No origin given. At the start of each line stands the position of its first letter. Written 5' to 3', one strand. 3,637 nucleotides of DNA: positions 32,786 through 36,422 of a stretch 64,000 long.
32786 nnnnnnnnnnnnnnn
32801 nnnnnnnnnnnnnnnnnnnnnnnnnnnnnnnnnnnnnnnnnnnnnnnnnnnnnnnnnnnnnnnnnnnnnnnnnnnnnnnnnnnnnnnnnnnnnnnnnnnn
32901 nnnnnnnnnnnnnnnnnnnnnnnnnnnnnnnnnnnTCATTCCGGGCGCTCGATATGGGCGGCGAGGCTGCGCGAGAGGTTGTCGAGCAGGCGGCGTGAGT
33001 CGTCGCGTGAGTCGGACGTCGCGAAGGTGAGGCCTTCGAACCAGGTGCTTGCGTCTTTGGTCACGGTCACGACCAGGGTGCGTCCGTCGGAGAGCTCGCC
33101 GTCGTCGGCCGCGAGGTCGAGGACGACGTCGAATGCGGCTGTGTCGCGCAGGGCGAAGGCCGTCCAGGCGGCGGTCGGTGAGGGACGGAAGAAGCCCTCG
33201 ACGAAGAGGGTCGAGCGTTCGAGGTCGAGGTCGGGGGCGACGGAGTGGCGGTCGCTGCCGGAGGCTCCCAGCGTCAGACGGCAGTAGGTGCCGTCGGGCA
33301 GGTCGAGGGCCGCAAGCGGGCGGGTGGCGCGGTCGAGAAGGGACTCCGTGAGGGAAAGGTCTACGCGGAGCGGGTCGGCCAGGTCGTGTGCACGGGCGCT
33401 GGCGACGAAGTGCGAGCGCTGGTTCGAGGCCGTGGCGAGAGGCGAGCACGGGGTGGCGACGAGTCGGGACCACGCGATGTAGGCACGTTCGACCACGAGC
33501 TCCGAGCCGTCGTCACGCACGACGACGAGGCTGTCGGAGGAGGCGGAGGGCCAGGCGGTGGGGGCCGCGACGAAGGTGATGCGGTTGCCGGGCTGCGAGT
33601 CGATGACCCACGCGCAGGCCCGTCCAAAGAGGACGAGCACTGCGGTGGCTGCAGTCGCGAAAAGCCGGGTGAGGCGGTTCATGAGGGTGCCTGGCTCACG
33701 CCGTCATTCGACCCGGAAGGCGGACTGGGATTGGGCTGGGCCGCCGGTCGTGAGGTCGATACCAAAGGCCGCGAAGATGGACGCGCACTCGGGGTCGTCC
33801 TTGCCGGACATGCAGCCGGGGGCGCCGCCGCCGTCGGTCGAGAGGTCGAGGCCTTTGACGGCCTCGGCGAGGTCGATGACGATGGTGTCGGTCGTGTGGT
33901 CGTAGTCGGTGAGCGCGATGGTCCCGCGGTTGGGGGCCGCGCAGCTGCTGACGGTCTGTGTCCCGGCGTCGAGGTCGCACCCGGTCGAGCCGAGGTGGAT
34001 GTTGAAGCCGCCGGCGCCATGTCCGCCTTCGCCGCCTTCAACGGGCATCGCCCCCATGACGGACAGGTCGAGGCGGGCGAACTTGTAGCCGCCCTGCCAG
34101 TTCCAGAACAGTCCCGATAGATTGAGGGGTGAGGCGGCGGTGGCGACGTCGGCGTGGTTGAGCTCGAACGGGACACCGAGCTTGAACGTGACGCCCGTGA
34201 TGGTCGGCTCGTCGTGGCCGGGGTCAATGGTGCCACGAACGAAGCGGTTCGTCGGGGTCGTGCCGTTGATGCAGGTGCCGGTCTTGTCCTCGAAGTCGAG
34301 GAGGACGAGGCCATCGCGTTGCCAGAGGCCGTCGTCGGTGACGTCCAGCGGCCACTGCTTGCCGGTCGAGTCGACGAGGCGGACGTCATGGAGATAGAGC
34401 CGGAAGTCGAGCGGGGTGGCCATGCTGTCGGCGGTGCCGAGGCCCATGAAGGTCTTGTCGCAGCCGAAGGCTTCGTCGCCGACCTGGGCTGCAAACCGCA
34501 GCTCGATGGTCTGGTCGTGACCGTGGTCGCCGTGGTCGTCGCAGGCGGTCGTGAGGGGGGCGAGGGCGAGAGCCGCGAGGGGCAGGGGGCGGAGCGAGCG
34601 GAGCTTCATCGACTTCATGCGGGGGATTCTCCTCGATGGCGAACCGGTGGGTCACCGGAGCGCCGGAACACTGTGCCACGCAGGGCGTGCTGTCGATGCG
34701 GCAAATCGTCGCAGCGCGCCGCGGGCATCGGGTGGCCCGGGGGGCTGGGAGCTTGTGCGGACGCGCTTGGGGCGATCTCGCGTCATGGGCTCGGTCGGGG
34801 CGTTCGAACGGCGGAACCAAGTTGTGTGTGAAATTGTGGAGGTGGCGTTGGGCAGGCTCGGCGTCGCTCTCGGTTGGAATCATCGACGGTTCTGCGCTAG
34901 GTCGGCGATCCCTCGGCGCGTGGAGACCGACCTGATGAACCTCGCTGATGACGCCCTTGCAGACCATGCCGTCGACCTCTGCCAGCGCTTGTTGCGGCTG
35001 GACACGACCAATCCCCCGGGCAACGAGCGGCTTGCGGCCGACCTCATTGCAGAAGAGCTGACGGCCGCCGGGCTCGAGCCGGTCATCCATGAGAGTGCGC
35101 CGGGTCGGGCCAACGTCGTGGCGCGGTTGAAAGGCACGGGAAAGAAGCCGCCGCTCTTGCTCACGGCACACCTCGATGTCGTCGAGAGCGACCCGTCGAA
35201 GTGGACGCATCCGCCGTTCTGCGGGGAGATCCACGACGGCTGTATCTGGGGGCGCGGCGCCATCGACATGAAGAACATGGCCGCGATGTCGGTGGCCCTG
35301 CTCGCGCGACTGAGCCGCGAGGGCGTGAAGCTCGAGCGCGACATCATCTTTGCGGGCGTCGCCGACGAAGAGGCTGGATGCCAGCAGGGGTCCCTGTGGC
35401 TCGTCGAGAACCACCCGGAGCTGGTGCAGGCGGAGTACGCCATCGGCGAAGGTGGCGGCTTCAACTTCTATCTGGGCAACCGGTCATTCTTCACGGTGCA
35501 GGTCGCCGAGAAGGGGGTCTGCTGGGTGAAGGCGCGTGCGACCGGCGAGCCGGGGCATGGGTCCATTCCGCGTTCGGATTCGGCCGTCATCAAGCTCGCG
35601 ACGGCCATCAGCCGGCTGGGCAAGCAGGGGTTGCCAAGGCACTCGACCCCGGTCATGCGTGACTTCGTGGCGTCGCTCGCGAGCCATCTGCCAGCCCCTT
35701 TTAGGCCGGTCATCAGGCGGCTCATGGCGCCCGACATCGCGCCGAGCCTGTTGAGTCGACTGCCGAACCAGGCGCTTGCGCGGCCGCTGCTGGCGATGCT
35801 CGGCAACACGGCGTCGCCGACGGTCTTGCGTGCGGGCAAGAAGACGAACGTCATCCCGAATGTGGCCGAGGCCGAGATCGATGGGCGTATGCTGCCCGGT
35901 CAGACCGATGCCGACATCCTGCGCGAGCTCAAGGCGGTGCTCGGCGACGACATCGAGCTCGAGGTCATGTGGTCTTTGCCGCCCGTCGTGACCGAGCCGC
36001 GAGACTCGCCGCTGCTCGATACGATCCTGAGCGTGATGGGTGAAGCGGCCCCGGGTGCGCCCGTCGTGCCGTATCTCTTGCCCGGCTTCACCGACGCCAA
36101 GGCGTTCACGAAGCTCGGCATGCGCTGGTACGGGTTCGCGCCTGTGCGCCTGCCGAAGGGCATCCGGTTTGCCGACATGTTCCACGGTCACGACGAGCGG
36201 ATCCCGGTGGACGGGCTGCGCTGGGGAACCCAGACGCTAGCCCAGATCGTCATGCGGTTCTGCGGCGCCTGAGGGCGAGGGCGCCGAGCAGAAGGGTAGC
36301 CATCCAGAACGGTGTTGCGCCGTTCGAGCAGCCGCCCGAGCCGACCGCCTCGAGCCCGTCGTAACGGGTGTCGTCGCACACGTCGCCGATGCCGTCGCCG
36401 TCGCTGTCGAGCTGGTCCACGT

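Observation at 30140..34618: RegB/RegA-type redox two-component system co-oriented with an OM barrel, a secreted protein and an MbnP-like lipoprotein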

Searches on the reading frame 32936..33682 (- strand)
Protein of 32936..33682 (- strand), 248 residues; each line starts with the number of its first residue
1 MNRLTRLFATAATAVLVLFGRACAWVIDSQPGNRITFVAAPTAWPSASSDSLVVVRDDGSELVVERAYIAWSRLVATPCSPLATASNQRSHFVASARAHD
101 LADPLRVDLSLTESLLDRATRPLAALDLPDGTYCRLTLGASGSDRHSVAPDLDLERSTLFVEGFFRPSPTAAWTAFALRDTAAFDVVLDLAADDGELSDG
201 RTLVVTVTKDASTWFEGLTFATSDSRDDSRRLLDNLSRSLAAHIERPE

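Call 3: search_protein_families(library=pfam, proteins=[window:32936-33682:-], max_evalue=0.01)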
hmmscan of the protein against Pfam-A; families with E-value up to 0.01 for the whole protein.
window:32936-33682:- (248 aa): 0 families

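Call 4: search_protein_families(library=ncbifam, proteins=[window:32936-33682:-], max_evalue=0.01)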
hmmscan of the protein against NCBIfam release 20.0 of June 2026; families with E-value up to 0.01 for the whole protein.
window:32936-33682:- (248 aa): 0 families

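Call 32: find_homologous_proteins(query=window:32936-33682:-, max_evalue=0.001)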
Query window:32936-33682:- (248 aa): 2 proteins with E <= 0.001 among 4069 candidates.
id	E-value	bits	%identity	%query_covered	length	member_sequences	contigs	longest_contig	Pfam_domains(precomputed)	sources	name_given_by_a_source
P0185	2.5e-154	529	100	100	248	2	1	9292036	-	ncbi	-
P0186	5.1e-120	417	78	100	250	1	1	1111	-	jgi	-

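Call 42: predict_structure(alignment_id=A1)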
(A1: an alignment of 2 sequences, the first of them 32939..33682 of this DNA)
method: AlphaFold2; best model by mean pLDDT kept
length: 248 residues; sequences in the alignment: 2
mean_pLDDT: 32.9   pTM: 0.27
mean pLDDT of the five models: 32.9, 31.5, 31.1, 30.2, 28.0
residues with pLDDT >= 90: 0; 70-90: 0; 50-70: 1; < 50: 247
segments of 3 or more residues with pLDDT < 50: 3-248
pLDDT, mean of each block of 10 residues (from residue 1): 37 35 35 33 29 36 31 24 24 22 27 37 43 43 34 38 42 39 30 30 30 28 33 35 27
secondary structure, 60 per line:
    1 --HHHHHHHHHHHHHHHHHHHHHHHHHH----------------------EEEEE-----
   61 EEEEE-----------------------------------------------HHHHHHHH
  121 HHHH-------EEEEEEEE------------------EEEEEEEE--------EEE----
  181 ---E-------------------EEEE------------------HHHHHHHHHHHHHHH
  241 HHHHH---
elements in order: H3-28 E51-55 E61-65 H113-124 E132-139 E158-165 E174-176 E204-207 H226-245

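Call 43: search_protein_representatives(alignment_id=A1)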
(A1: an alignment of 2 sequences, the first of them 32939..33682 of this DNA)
Query: 2 sequences, 250 profile positions. Proteins with E-value up to 0.001 (for the whole library): 116; up to 1e-10: 15; up to 1e-30: 6. The best 116 are listed.
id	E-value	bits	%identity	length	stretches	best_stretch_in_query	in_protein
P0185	4.6e-154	527.4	-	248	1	1-250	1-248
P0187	6.7e-38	146.9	-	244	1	7-248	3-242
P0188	6.9e-36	140.3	-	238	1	8-235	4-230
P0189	1.1e-32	129.8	-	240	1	6-243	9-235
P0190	1.7e-32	129.2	-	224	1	6-246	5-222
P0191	2.0e-31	125.7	-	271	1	9-239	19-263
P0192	2.0e-29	119.1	-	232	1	18-241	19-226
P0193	1.0e-25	106.9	-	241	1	16-249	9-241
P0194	6.0e-20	88.1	-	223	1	3-227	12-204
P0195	6.3e-14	68.3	-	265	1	11-246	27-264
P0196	8.2e-13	64.7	-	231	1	28-247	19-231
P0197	9.6e-13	64.5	-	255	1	20-242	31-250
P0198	1.5e-11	60.6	-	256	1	29-242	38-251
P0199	2.6e-11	59.8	-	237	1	29-247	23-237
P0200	4.0e-11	59.2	-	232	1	28-247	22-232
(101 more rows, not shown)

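Call 46: search_protein_families(library=pfam, alignment_id=A4, max_evalue=0.01)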
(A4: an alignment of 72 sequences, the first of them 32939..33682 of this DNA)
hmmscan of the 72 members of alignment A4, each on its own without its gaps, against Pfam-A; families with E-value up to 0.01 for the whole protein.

A. member 1, window:32939-33682:- (248 aa): 0 families

B. families by the number of members that match (of 72 scanned): 1 family
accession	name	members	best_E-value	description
PF09105.16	SelB-wing_1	1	0.0036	Elongation factor SelB, winged helix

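Call 55: predict_structure(alignment_id=A4)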
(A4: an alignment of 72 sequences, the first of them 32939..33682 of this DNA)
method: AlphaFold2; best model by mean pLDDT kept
length: 248 residues; sequences in the alignment: 72
mean_pLDDT: 87.0   pTM: 0.79
mean pLDDT of the five models: 87.0, 86.5, 85.8, 85.7, 85.3
residues with pLDDT >= 90: 169; 70-90: 28; 50-70: 47; < 50: 4
segments of 3 or more residues with pLDDT < 50: none
pLDDT, mean of each block of 10 residues (from residue 1): 65 65 57 94 84 92 96 96 58 52 88 96 95 97 85 95 97 98 97 91 97 96 94 98 93
secondary structure, 60 per line:
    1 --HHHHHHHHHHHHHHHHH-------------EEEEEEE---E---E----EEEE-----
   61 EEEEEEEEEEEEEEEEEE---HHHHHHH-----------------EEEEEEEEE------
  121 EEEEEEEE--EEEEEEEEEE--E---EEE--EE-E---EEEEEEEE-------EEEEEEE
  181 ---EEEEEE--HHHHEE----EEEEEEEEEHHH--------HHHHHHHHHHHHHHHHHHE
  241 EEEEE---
elements in order: H3-19 E33-39 E52-55 E61-78 H82-88 E106-114 E121-128 E131-140 E147-149 E159-166 E174-180 E184-189 H192-195 E202-210 H222-239 E240-245

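Call 59: fold_search(model_id=the predicted structure, library=pdb)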
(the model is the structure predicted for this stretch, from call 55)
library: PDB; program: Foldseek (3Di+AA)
matches with E <= 10: 209; with E <= 0.001: 1
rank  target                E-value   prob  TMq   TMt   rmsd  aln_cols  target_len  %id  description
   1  7l6g_B                9.8e-04  0.99  0.36  0.32   8.2       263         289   11  MbnP from Methylosinus trichosporium (released 2021-05-26)
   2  7l6g_C                1.1e-03  0.99  0.36  0.32   8.8       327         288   10  MbnP from Methylosinus trichosporium (released 2021-05-26)
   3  7l6g_D                1.6e-03  0.99  0.38  0.33   8.5       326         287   11  MbnP from Methylosinus trichosporium (released 2021-05-26)
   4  7l6g_A                1.7e-03  0.98  0.36  0.32   8.9       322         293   10  MbnP from Methylosinus trichosporium (released 2021-05-26)
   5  7l6g_E                2.7e-03  0.95  0.35  0.30   9.7       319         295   10  MbnP from Methylosinus trichosporium (released 2021-05-26)
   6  7l6g_F                4.5e-03  0.98  0.40  0.36   8.1       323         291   10  MbnP from Methylosinus trichosporium (released 2021-05-26)
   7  4gpv_B                6.1e-02  0.47  0.25  0.20  12.4       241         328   11  Crystal structure of a putative cell adhesion protein (BACEGG_00536) from Bacteroides eggerthii DSM 20697 at 1.67 A re (released 2012-09-19)
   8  4gpv_A                7.7e-02  0.41  0.25  0.20  12.6       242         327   12  Crystal structure of a putative cell adhesion protein (BACEGG_00536) from Bacteroides eggerthii DSM 20697 at 1.67 A re (released 2012-09-19)
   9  4h40_B                1.4e-01  0.35  0.21  0.18  12.8       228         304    8  Crystal structure of a putative cell adhesion protein (BF2867) from Bacteroides fragilis NCTC 9343 at 2.57 A resolutio (released 2012-10-03)
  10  5mca                  3.5e-01  0.05  0.13  0.18  21.1       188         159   12  Crystal structure of FimH-LD R60P variant in the apo state (released 2017-12-06)
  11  9ccw_A                4.0e-01  0.04  0.12  0.17  16.3       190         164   10  CryoEM Structure of Escherichia coli FimCH in complex with 2C07 Fab (released 2025-07-02)
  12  3up6_A                4.2e-01  0.09  0.19  0.15  13.5       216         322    9  Crystal structure of a putative cell adhesion protein (BACOVA_04078) from Bacteroides ovatus ATCC 8483 at 2.80 A resol (released 2011-12-21)
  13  3b2m_C                4.2e-01  0.08  0.16  0.14  17.8       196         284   10  Crystal Structure of the Major Pilin from Streptococcus pyogenes (released 2007-12-18)
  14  3jwn_H                4.2e-01  0.04  0.13  0.12  17.7       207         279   11  Complex of FimC, FimF, FimG and FimH (released 2010-06-16)
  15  4h40_A                6.2e-01  0.18  0.25  0.22  13.6       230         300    9  Crystal structure of a putative cell adhesion protein (BF2867) from Bacteroides fragilis NCTC 9343 at 2.57 A resolutio (released 2012-10-03)
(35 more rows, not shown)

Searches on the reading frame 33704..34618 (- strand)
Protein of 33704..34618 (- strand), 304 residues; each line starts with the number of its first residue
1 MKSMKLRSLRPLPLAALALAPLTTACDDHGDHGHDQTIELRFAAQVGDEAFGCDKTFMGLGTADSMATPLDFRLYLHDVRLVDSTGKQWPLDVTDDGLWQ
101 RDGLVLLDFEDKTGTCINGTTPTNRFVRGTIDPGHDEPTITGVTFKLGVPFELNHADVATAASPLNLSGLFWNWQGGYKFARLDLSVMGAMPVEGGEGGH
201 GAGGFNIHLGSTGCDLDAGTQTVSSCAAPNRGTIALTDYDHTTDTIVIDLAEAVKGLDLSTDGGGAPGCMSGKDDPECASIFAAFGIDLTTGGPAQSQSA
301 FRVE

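Call 3: search_protein_families(library=pfam, proteins=[window:33704-34618:-], max_evalue=0.01)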
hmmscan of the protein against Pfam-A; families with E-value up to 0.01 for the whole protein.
window:33704-34618:- (304 aa): 1 family
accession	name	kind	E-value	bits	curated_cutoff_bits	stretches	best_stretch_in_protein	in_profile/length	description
PF20243.3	MbnP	-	9.2e-38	130.5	27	1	36-271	2-189/189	MbnP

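Call 4: search_protein_families(library=ncbifam, proteins=[window:33704-34618:-], max_evalue=0.01)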
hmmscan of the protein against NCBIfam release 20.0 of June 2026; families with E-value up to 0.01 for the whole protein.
window:33704-34618:- (304 aa): 1 family
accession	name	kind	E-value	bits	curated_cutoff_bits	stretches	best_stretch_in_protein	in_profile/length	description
TIGR04052.2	MbnP_like_WxW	equivalog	1.5e-80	270.3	140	1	38-303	2-256/257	MbnP family copper-binding protein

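Call 7: search_solved_structures(query=window:33704-34618:-, max_evalue=0.01, show_alignments=2)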
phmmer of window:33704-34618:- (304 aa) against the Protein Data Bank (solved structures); distinct sequences matched with E-value up to 0.01: 1.
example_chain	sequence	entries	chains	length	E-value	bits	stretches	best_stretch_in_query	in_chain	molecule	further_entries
7l6g_A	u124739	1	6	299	1.9e-40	142.5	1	36-297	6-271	Metallo-mystery pair system four-Cys motif protein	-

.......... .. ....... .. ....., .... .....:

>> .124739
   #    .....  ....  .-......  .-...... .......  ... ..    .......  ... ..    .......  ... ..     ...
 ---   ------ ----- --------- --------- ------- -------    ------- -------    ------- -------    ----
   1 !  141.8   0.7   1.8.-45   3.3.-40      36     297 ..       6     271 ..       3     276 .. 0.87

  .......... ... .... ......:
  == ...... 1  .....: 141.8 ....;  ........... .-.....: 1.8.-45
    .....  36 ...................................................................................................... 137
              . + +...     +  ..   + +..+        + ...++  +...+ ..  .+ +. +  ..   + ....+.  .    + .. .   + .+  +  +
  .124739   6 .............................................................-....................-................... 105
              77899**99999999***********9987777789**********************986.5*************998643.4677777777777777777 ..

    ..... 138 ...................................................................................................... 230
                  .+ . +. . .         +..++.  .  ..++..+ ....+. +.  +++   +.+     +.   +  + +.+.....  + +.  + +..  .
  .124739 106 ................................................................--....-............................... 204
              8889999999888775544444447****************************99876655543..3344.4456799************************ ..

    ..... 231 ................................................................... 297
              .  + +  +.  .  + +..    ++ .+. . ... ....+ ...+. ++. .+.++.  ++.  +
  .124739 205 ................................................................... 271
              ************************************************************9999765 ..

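Call 74: list_cluster_members(proteins=[P0001, P0185, window:33704-34618:-, window:30140-30733:-])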
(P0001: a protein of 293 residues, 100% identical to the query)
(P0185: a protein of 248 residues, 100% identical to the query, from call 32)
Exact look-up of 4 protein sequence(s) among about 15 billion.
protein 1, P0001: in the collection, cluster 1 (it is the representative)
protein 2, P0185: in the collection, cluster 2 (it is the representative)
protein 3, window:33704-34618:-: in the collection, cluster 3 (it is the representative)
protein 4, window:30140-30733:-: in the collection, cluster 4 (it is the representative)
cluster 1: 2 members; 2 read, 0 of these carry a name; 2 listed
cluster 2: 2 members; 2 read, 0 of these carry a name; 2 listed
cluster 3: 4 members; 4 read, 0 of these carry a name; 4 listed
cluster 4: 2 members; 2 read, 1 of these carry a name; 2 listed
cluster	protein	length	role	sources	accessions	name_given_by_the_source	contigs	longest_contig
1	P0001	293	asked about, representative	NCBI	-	-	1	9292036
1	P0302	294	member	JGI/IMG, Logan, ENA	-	-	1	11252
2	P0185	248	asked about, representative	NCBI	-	-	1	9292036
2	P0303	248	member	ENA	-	-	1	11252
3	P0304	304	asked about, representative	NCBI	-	-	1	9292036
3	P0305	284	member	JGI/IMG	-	-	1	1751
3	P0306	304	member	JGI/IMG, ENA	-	-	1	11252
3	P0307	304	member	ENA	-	-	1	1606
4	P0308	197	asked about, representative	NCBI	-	-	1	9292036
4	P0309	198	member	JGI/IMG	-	two-component system response regulator RegA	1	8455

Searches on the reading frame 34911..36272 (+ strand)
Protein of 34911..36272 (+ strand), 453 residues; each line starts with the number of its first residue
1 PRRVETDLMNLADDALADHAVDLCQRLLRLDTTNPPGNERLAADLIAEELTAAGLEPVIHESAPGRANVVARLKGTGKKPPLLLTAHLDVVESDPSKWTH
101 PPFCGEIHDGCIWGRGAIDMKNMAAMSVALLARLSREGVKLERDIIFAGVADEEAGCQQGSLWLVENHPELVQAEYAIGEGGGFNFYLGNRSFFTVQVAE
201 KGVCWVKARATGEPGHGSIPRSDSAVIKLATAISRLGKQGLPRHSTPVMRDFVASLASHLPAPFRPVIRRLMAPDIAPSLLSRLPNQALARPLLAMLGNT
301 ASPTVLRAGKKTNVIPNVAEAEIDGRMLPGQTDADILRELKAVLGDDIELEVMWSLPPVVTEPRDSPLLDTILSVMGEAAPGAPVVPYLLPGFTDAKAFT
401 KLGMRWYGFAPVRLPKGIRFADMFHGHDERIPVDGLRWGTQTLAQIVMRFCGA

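Call 90: search_protein_families(library=pfam, proteins=[window:34911-36272:+], max_evalue=0.0001)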
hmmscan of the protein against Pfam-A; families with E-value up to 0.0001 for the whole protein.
window:34911-36272:+ (453 aa): 3 families
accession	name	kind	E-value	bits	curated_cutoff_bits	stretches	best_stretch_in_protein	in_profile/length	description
PF01546.33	Peptidase_M20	-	9.5e-30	104.5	24.6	1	83-448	1-205/206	Peptidase family M20/M25/M40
PF07687.19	M20_dimer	-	4.1e-12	46.4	21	1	198-346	1-101/107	Peptidase dimerisation domain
PF04389.22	Peptidase_M28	-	4.3e-10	40.1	21.3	1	68-174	1-86/193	Peptidase family M28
